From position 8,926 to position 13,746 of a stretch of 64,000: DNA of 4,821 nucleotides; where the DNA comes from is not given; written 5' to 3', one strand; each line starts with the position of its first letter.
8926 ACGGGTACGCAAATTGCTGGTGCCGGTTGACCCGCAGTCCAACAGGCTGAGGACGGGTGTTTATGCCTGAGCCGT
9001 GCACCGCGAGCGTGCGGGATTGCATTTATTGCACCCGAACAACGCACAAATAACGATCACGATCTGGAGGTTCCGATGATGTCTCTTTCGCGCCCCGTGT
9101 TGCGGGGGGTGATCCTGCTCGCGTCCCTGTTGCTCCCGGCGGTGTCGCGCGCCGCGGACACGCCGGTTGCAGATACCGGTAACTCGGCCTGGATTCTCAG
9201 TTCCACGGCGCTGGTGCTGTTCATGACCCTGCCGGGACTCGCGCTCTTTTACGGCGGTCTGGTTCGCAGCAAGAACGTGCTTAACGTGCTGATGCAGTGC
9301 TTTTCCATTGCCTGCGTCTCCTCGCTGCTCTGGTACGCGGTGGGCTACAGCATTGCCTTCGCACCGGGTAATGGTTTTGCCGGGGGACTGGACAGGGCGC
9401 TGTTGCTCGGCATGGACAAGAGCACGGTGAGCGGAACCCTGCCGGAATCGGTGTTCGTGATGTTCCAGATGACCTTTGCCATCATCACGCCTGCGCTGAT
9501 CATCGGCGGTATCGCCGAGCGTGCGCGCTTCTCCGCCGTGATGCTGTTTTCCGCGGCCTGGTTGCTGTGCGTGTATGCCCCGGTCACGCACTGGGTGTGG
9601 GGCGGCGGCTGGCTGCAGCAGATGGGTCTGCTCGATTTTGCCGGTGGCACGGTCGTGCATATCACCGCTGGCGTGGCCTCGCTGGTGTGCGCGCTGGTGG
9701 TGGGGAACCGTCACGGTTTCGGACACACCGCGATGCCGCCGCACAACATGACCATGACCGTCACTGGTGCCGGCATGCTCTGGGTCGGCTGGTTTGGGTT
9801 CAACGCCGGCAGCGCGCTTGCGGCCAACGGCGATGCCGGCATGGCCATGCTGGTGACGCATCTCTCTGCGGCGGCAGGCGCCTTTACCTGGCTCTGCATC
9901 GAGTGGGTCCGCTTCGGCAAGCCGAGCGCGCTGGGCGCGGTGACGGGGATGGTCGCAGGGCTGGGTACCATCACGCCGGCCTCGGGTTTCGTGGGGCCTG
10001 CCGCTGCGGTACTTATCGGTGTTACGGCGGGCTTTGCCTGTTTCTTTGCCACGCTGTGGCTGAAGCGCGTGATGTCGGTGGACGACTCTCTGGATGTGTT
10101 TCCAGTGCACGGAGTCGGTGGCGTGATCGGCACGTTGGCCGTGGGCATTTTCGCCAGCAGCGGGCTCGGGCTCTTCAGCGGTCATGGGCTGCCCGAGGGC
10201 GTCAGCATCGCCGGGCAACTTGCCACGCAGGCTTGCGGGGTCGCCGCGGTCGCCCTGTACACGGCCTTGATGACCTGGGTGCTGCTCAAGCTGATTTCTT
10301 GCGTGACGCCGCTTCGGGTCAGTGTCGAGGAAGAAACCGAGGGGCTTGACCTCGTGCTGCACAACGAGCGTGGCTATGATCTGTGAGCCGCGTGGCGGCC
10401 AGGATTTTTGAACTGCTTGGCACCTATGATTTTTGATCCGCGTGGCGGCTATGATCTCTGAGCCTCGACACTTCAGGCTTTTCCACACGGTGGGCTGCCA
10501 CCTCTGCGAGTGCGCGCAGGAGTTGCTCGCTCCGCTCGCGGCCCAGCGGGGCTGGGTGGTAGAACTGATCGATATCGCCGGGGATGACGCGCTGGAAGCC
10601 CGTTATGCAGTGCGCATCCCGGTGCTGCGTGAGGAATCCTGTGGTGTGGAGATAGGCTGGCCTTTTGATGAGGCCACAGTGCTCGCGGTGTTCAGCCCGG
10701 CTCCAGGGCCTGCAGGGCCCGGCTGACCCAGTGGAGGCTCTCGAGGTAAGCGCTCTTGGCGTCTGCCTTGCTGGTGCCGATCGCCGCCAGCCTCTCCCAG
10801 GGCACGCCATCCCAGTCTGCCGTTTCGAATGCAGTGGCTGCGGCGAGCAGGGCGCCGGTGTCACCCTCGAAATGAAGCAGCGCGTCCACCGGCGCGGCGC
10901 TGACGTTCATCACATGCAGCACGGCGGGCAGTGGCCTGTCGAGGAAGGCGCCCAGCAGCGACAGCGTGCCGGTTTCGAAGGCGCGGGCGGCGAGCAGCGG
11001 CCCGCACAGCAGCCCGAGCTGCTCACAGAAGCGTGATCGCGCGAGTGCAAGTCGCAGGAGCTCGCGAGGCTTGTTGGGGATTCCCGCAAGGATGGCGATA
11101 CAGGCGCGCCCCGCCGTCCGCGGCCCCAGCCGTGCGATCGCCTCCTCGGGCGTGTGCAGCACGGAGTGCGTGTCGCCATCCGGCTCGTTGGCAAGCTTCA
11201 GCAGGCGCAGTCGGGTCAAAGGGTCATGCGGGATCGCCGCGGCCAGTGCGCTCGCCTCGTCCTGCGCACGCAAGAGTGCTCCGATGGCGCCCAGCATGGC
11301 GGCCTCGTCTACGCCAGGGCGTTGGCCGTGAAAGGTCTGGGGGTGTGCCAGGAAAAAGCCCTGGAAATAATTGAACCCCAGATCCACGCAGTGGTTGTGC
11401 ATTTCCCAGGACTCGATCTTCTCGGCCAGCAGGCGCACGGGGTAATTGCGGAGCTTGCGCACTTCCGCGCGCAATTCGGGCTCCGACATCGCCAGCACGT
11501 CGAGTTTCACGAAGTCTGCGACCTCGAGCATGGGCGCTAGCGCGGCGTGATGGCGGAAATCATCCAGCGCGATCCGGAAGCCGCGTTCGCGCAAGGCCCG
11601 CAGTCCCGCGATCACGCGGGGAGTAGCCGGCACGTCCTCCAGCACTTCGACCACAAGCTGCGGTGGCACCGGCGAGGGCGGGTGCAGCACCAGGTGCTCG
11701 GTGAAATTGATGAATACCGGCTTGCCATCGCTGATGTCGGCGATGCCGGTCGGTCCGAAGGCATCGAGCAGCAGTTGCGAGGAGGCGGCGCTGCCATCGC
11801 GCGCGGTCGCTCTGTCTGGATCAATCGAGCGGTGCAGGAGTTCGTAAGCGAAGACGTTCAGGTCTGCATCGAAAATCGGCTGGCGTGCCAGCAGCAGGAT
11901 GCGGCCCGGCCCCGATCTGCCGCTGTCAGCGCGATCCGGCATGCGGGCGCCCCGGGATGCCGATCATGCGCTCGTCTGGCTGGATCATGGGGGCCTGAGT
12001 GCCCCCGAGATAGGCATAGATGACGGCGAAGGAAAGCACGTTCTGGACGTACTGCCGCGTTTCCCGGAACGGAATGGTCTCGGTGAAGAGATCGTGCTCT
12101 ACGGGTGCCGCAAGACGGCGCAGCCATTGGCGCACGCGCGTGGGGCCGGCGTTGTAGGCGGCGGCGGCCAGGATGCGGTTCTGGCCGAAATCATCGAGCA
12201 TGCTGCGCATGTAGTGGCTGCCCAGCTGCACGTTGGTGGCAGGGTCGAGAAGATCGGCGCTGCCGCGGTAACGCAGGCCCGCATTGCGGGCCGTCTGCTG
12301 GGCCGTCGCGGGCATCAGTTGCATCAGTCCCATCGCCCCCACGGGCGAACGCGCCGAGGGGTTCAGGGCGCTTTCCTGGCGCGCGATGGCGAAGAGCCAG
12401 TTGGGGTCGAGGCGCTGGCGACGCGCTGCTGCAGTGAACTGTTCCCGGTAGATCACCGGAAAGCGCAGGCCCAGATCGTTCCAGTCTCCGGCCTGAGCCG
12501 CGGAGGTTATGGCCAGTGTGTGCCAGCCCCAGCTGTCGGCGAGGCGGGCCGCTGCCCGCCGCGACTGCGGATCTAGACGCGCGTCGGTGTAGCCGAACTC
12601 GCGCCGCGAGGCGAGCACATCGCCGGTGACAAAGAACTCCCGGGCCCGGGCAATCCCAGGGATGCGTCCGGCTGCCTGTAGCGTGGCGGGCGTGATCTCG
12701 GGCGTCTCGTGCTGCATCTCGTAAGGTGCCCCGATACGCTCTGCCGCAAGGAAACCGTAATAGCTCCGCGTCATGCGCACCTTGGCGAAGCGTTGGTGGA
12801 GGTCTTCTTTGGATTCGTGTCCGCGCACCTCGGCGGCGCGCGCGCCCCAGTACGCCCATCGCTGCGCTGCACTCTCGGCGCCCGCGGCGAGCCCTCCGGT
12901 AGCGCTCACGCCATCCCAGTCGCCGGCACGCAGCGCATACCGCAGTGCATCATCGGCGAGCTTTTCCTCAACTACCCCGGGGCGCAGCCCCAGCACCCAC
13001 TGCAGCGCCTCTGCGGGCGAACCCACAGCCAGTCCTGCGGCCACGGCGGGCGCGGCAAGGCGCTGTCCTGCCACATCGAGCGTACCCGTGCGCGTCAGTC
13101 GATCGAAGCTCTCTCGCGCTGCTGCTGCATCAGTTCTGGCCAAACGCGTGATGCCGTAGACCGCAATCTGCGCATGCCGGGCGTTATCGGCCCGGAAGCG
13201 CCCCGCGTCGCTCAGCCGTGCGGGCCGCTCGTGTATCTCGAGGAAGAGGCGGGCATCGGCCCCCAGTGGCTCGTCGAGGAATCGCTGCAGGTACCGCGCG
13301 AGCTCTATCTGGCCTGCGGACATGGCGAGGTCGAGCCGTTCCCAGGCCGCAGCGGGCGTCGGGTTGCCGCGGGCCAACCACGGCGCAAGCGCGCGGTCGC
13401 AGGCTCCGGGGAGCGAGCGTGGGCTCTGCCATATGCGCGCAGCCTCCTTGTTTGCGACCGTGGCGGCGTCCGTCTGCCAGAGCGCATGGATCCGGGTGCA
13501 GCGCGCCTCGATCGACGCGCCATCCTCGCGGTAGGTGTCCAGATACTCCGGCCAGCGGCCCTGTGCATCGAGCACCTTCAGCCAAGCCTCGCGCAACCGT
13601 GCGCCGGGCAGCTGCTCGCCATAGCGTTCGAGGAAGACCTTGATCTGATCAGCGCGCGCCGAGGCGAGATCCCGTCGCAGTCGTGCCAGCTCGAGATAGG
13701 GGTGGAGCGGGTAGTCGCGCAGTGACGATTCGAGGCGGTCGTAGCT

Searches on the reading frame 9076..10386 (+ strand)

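Call 58: search_protein_families(library=pfam, proteins=[window:9076-10386:+], max_evalue=0.00001)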
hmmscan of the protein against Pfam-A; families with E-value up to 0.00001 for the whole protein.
window:9076-10386:+ (436 aa): 1 family
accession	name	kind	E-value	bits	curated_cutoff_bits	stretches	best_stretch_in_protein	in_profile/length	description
PF00909.26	Ammonium_transp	-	2.1e-117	392.7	23.2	1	38-434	1-399/399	Ammonium Transporter Family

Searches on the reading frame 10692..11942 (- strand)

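Call 58: search_protein_families(library=pfam, proteins=[window:10692-11942:-], max_evalue=0.00001)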
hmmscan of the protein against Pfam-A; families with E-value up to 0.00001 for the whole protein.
window:10692-11942:- (416 aa): 1 family
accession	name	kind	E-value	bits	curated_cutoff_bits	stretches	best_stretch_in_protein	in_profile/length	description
PF00563.25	EAL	-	6.1e-10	39.3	31.3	1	77-201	101-236/236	EAL domain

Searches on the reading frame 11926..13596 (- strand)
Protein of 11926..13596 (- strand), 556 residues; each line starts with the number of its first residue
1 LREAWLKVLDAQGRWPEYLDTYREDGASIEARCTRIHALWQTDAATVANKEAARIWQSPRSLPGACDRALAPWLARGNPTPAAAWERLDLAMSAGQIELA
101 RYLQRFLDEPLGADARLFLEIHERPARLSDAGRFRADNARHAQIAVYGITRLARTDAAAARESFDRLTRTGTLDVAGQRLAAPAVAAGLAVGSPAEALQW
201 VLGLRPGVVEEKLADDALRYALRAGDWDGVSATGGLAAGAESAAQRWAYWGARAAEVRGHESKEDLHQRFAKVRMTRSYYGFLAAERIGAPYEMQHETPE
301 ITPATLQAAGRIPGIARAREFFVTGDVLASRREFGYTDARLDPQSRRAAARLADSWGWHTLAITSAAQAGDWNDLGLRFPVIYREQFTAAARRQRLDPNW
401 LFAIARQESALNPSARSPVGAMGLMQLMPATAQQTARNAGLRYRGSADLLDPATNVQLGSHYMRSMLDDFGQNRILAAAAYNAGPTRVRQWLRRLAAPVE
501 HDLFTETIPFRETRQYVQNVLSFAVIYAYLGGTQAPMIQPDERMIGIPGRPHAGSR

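Call 58: search_protein_families(library=pfam, proteins=[window:11926-13596:-], max_evalue=0.00001)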
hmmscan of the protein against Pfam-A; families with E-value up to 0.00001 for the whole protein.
window:11926-13596:- (556 aa): 2 families
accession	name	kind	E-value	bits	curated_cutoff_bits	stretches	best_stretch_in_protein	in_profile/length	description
PF01464.25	SLT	-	6.7e-33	113.2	21.3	1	387-494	3-107/117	Transglycosylase SLT domain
PF14718.12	SLT_L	-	2.3e-15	56.9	25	1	312-375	5-68/68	Soluble lytic murein transglycosylase L domain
